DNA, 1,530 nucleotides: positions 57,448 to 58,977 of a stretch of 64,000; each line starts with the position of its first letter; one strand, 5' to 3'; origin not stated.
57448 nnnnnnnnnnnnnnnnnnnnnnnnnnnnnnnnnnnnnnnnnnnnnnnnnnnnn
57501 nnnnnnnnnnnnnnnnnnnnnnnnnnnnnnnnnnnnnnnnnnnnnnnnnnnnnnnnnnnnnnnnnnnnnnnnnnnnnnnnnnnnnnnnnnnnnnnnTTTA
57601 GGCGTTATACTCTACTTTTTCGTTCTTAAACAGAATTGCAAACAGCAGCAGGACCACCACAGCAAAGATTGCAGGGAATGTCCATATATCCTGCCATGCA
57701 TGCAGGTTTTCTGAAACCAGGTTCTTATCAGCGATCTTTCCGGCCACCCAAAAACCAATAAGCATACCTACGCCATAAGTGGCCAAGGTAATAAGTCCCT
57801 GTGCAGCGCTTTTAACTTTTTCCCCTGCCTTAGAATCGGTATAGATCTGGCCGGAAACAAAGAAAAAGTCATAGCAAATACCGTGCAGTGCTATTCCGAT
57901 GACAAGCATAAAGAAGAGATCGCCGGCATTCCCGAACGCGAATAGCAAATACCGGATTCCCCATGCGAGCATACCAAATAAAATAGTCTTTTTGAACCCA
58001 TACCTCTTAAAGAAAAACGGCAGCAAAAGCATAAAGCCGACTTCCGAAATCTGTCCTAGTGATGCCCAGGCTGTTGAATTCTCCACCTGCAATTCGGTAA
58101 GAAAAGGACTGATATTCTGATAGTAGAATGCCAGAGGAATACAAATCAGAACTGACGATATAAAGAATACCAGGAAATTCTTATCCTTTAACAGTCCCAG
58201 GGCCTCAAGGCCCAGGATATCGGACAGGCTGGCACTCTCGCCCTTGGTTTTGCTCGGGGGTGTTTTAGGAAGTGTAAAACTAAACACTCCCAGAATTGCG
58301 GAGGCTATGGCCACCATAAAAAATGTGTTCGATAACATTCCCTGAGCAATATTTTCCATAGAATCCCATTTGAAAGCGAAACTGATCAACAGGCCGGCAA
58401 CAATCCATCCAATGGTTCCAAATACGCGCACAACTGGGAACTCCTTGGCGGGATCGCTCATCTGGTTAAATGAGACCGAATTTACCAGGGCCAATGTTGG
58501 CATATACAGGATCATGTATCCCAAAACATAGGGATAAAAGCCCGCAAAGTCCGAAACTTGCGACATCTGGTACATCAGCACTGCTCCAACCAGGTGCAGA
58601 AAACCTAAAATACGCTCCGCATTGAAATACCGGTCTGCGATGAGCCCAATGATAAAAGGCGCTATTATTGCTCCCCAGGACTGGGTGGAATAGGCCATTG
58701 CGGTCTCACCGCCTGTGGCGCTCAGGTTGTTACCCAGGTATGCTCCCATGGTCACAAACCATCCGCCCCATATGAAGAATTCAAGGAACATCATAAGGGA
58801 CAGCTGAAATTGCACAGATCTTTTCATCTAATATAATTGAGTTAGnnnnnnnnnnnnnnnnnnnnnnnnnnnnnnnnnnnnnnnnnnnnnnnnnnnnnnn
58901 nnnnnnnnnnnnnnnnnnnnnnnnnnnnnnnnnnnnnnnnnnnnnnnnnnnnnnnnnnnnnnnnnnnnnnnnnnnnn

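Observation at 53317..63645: Divergent 9-gene cluster (plus azurin) that looks like an uncharacterised two-compartment oxidative glycoside/cyclitol catabolic system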

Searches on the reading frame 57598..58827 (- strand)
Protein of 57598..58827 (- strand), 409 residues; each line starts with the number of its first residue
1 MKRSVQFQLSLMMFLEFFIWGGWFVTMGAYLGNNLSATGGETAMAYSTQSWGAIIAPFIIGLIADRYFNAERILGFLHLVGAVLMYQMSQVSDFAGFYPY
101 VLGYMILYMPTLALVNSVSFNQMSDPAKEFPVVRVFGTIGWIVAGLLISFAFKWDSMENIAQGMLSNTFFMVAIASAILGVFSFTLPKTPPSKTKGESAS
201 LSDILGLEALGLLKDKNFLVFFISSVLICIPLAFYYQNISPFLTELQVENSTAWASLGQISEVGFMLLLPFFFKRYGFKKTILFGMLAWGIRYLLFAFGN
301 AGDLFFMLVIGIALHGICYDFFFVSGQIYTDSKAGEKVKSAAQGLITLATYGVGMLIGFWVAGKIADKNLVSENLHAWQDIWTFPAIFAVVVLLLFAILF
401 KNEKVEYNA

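Call 3: search_protein_families(library=pfam, proteins=[window:57598-58827:-], max_evalue=0.01)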
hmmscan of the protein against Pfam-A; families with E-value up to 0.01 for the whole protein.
window:57598-58827:- (409 aa): 4 families
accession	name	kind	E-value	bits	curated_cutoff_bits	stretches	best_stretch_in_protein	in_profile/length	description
PF03825.22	Nuc_H_symport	-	6.6e-117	391.3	25.9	1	5-403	3-398/400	Nucleoside H+ symporter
PF12832.13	MFS_1_like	-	9.2e-28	97.8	25.2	1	9-367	4-363/373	MFS_1 like family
PF07690.21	MFS_1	-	4e-18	65.9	33.4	2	257-404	40-176/347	Major Facilitator Superfamily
PF01306.25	LacY_symp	-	9.2e-07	28.4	24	1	6-346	9-352/413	LacY proton/sugar symporter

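Call 4: search_protein_families(library=ncbifam, proteins=[window:57598-58827:-], max_evalue=0.01)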
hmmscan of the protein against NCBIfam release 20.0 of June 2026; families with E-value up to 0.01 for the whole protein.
window:57598-58827:- (409 aa): 4 families
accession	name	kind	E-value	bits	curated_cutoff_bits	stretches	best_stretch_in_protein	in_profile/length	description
TIGR00889.1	2A0110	subfamily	6.5e-113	377.9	446.1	1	5-405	3-407/418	nucleoside permease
NF007077.0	PRK09528.1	subfamily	4.1e-10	38.8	429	1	6-368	13-379/421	galactoside permease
TIGR00882.1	2A0105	subfamily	2.2e-06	26.9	220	1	9-340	7-342/396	oligosaccharide MFS transporter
NF041554.1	SA1362_fam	subfamily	0.004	17.3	42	0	162-192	25-55/70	SA1362 family protein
